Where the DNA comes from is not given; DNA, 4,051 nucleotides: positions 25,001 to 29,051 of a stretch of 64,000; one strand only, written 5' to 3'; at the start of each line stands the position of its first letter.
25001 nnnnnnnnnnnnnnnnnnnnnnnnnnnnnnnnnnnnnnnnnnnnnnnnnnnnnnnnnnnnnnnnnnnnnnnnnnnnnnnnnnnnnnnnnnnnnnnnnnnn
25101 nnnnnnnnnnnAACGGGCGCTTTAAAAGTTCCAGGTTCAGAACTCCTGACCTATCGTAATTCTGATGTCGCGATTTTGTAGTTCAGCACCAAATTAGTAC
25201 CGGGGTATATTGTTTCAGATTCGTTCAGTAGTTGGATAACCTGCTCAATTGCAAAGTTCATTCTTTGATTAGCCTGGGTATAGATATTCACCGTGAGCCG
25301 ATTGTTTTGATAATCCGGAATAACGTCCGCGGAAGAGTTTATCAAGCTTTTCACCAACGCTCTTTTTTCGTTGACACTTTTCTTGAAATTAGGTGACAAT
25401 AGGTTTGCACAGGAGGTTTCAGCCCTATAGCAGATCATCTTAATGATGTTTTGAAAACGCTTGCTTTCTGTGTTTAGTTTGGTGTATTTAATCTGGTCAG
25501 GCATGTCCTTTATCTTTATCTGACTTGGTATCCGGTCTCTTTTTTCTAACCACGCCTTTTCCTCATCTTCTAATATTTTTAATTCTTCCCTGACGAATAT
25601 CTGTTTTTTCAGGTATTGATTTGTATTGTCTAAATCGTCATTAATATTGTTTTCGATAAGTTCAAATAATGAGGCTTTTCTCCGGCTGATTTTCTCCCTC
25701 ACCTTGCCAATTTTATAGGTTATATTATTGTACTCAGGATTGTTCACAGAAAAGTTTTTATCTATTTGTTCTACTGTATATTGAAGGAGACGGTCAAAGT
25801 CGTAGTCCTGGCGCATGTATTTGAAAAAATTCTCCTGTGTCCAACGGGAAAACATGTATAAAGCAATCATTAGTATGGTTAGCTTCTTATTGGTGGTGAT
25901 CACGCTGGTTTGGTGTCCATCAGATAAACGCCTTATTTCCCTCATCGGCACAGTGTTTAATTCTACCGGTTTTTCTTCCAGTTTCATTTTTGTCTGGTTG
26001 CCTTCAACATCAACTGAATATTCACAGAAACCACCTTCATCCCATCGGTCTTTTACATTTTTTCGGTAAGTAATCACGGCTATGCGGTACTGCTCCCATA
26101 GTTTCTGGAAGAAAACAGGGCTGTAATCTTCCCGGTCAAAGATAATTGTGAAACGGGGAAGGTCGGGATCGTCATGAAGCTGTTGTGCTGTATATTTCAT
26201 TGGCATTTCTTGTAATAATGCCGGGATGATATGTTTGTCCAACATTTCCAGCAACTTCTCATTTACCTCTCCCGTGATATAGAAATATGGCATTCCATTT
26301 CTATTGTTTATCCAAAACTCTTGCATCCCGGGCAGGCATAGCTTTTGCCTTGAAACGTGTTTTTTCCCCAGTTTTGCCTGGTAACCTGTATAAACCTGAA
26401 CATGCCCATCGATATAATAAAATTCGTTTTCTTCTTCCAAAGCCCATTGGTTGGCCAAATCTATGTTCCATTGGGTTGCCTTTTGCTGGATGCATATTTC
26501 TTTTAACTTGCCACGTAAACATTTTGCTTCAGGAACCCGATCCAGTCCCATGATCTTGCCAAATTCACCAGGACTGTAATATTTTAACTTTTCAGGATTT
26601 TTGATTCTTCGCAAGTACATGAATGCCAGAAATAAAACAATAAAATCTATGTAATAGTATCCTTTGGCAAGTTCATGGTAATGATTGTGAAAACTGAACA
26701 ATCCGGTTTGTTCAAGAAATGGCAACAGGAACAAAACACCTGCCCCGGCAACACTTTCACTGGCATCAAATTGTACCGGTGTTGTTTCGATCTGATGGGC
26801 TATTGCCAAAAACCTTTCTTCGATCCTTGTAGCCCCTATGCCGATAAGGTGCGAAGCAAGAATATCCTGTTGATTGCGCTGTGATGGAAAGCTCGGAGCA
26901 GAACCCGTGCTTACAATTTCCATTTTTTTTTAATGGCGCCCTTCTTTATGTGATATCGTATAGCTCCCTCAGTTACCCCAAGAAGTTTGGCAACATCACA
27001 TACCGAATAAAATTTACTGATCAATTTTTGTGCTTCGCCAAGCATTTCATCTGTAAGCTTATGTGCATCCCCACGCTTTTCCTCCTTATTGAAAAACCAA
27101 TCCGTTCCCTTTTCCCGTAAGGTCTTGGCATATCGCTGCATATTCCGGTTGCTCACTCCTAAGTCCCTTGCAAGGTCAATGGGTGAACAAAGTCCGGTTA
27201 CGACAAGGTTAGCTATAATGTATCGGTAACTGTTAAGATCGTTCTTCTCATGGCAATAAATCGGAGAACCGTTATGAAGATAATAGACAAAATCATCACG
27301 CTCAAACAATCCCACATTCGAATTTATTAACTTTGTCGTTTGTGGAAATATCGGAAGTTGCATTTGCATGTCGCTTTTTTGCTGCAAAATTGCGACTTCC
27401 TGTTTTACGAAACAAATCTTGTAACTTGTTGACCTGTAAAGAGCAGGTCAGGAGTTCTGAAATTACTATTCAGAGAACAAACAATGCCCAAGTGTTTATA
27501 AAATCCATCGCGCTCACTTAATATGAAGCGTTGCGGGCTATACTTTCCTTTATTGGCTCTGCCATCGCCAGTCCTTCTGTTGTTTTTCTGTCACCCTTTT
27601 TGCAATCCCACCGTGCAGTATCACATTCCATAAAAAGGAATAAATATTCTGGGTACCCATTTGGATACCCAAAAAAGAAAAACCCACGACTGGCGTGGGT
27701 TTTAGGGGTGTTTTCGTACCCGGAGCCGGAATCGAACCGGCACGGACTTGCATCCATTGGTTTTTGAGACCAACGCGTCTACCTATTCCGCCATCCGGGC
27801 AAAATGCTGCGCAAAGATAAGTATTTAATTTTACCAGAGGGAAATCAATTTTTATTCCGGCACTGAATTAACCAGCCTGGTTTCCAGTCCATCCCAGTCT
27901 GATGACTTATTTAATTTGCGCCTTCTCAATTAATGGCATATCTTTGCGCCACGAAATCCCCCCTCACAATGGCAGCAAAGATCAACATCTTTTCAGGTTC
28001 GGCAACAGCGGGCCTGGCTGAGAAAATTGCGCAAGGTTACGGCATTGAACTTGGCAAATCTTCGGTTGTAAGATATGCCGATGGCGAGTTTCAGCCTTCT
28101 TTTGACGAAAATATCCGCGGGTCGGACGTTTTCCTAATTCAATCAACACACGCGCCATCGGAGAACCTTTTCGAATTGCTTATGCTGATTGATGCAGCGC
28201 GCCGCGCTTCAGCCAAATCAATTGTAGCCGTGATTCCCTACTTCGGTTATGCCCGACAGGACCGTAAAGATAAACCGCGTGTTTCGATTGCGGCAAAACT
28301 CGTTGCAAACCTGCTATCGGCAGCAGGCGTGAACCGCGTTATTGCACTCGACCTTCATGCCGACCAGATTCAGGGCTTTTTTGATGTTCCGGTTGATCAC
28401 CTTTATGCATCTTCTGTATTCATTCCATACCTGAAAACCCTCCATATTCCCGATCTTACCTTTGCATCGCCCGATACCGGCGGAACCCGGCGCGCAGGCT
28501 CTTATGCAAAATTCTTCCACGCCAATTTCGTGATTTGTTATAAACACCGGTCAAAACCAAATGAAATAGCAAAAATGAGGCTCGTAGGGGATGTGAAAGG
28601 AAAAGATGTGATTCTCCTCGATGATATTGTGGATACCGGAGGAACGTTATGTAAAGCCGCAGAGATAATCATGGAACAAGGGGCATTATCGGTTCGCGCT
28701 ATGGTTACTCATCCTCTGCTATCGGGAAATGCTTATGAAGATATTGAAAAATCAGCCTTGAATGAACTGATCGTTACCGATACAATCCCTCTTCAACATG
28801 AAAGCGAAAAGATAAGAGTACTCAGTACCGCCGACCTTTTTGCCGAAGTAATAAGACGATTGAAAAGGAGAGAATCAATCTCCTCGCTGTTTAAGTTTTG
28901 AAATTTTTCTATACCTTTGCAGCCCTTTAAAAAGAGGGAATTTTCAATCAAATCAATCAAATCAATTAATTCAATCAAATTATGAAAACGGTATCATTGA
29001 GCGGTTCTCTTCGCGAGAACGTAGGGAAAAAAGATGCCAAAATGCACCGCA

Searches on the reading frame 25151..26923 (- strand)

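Call 16: search_protein_families(library=pfam, proteins=[window:25151-26923:-], max_evalue=1)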
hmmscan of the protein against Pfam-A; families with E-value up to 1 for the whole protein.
window:25151-26923:- (590 aa): 1 family
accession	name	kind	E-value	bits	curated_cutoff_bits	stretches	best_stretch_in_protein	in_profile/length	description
PF21804.3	Transposase_29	-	1.3e-123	413.7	27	1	28-584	1-560/562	Transposase protein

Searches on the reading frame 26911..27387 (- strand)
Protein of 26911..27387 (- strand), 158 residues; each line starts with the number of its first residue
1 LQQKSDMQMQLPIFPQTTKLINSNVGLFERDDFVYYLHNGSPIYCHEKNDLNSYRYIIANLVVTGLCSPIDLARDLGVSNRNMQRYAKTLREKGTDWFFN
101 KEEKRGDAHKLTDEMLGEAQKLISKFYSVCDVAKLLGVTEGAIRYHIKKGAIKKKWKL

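Call 16: search_protein_families(library=pfam, proteins=[window:26911-27387:-], max_evalue=1)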
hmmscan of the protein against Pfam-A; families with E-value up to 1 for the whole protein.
window:26911-27387:- (158 aa): 18 families
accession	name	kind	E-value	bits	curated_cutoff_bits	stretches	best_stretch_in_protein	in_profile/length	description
PF12728.13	HTH_17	-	3.3e-05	24.5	27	1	126-154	1-29/51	Helix-turn-helix domain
PF13412.12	HTH_24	-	9e-05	22.4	21.9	1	65-94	16-45/48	Winged helix-turn-helix DNA-binding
PF13411.12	MerR_1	-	0.00019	21.9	21.6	1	127-154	1-28/69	MerR HTH family regulatory protein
PF13551.12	HTH_29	-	0.00036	21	28.1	1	68-115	14-62/64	Winged helix-turn helix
PF01022.26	HTH_5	-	0.00042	20.6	22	1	127-149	16-38/47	Bacterial regulatory protein, arsR family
PF08279.18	HTH_11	-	0.0019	18.5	25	1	71-94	20-43/55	HTH domain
PF08281.18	Sigma70_r4_2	-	0.0026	17.8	25.7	1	131-150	31-50/54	Sigma-70, region 4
PF00376.29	MerR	-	0.0092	16.2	28.2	1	131-153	4-26/38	MerR family regulatory protein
PF14549.12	P22_Cro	-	0.01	16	30.2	1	121-144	4-27/60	DNA-binding transcriptional regulator Cro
PF04967.18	HTH_10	-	0.011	15.9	23.1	0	129-149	26-46/53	HTH DNA binding domain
PF07453.19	NUMOD1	-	0.014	16.1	22.8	1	121-147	11-37/37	NUMOD1 domain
PF13936.12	HTH_38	-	0.027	14.6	27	1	109-149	3-43/44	Helix-turn-helix domain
PF13730.12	HTH_36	-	0.08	13.2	25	1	72-94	31-53/55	Helix-turn-helix domain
PF15943.11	YdaS_toxin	-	0.086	13.1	30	0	128-149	10-32/65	Bacterial toxin YdaS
PF18024.7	HTH_50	-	0.12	12.5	27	0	121-146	18-43/50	Helix-turn-helix domain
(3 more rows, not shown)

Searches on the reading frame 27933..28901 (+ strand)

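Call 89: search_protein_families(library=pfam, proteins=[window:27933-28901:+], max_evalue=0.00001)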
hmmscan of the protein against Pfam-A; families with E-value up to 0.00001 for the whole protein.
window:27933-28901:+ (322 aa): 3 families
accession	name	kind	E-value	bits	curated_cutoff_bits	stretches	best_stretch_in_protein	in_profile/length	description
PF13793.12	Pribosyltran_N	-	1.9e-46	157.1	25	1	18-132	2-117/117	N-terminal domain of ribose phosphate pyrophosphokinase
PF14572.12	Pribosyl_synth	-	2.6e-26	93.2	27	1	209-321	69-184/184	Phosphoribosyl synthetase-associated domain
PF00156.33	Pribosyltran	-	3.2e-14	53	26.3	1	175-263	31-125/158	Phosphoribosyl transferase domain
